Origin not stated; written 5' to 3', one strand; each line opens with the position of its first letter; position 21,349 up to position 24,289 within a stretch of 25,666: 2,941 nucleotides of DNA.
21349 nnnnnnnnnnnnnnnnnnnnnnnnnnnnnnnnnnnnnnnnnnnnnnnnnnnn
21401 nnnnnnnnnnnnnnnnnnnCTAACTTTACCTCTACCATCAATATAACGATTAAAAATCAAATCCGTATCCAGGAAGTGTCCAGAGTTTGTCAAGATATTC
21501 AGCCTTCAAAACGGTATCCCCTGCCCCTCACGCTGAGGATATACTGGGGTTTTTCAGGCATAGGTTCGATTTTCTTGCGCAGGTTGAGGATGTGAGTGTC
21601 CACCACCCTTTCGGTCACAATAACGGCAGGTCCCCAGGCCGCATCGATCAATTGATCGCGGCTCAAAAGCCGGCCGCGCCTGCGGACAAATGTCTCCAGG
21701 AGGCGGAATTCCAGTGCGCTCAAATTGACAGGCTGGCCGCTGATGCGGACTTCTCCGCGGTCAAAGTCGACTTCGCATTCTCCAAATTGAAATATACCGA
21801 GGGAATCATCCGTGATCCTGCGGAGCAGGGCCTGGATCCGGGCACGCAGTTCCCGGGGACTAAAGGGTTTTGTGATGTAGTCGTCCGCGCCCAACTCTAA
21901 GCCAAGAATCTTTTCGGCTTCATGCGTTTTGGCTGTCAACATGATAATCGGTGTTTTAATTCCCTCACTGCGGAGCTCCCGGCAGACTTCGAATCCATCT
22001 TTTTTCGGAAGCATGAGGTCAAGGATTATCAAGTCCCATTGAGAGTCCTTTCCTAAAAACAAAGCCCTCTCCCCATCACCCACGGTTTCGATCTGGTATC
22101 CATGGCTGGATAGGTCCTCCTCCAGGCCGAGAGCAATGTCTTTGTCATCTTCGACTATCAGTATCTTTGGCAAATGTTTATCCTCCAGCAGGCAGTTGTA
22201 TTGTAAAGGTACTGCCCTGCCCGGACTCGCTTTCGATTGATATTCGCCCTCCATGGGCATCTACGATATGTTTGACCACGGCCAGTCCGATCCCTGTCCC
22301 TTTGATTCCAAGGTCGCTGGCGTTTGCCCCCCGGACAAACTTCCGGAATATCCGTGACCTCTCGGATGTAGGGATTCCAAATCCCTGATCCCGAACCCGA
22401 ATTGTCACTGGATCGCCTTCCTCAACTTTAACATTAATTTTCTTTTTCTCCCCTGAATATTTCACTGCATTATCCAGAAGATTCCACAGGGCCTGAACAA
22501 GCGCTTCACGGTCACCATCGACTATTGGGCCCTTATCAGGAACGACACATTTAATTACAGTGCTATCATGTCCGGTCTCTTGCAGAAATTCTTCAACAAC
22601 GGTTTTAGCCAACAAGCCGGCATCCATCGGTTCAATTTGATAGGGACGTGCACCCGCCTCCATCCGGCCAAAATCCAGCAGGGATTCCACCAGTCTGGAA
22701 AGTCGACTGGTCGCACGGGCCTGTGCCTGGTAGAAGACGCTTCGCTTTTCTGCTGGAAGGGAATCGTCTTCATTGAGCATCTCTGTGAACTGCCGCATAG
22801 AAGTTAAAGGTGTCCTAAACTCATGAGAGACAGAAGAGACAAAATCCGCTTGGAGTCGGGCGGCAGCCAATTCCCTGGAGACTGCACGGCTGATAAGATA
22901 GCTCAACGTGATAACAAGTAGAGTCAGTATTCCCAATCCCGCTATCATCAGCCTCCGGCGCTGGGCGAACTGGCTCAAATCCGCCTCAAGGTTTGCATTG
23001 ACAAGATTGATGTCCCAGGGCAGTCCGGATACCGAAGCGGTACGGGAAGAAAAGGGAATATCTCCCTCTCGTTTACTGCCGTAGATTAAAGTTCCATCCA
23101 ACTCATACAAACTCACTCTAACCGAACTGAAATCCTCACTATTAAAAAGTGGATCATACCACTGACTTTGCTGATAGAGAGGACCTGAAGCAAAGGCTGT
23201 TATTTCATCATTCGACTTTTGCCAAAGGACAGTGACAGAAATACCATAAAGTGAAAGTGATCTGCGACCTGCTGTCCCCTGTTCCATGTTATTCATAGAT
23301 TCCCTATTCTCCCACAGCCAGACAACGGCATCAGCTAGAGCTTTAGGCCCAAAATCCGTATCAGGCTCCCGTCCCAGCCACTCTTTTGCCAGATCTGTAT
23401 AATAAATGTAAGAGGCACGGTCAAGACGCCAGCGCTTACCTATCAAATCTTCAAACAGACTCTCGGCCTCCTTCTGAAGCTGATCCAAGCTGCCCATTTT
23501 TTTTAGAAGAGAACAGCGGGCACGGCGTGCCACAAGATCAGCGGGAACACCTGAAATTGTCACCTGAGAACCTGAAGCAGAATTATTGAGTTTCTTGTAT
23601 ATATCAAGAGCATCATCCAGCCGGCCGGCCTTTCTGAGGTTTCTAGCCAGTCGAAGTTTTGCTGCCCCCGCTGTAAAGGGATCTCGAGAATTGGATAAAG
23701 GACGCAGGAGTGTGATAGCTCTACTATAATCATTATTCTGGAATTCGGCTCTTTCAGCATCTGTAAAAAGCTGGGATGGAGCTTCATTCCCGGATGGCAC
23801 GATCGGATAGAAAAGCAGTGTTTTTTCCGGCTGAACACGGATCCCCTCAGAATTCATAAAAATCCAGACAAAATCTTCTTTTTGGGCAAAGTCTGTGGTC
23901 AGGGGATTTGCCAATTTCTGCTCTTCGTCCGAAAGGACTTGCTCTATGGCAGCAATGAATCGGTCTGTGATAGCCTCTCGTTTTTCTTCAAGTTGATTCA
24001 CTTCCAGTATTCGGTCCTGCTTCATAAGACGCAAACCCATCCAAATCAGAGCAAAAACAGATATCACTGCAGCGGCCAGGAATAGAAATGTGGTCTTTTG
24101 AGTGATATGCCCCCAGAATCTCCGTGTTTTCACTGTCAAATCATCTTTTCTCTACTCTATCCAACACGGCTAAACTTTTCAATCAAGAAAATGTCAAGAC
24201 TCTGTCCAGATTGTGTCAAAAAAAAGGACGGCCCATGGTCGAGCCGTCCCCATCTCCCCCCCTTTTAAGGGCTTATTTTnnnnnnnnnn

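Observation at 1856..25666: Tandem array of a three-component signalling unit: TPR-sensor kinase + OmpR regulator + exported TPR/PD40-propeller protein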

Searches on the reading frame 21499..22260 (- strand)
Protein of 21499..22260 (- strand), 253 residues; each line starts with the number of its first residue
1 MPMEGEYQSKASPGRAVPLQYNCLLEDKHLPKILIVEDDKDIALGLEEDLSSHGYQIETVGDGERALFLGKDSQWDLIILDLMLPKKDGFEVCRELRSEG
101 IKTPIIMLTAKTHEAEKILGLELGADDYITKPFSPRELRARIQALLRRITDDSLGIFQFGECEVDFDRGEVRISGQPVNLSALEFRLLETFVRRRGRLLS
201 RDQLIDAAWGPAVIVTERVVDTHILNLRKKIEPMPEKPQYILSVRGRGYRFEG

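Call 3: search_protein_families(library=pfam, proteins=[window:21499-22260:-], max_evalue=0.01)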
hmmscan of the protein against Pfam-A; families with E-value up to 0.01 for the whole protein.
window:21499-22260:- (253 aa): 4 families
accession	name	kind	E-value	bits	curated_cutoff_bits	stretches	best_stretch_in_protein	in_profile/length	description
PF00072.30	Response_reg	-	5.7e-29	101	30.2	1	33-143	1-111/111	Response regulator receiver domain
PF00486.34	Trans_reg_C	-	1.1e-24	86.7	26.2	1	175-251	1-77/77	Transcriptional regulatory protein, C terminal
PF21695.3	GlnR_1st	-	0.0042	17.5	27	1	71-143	38-108/111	Transcription regulator GlnR, N-terminal domain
PF00702.32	Hydrolase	-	0.0088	16.9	26.4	0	69-145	85-167/191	haloacid dehalogenase-like hydrolase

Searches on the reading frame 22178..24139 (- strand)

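Call 3: search_protein_families(library=pfam, proteins=[window:22178-24139:-], max_evalue=0.01)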
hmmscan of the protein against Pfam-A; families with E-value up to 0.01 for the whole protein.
window:22178-24139:- (653 aa): 6 families
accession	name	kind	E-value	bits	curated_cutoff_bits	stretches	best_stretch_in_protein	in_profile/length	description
PF02518.31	HATPase_c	-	4.2e-30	104.9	26.4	1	542-651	1-109/111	Histidine kinase-, DNA gyrase B-, and HSP90-like ATPase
PF00512.31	HisKA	-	2.7e-15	56.6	26.9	1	430-496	2-66/66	His Kinase A (phospho-acceptor) domain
PF14501.12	HATPase_c_5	-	0.00018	21.8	22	1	546-640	5-93/102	GHKL domain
PF14559.12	TPR_19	-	0.0015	19.2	25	1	133-188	2-55/68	Tetratricopeptide repeat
PF13589.12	HATPase_c_3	-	0.0031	18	25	1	549-620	5-80/137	Histidine kinase-, DNA gyrase B-, and HSP90-like ATPase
PF13581.12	HATPase_c_2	-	0.0068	16.9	27.4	0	544-646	29-124/127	Histidine kinase-like ATPase domain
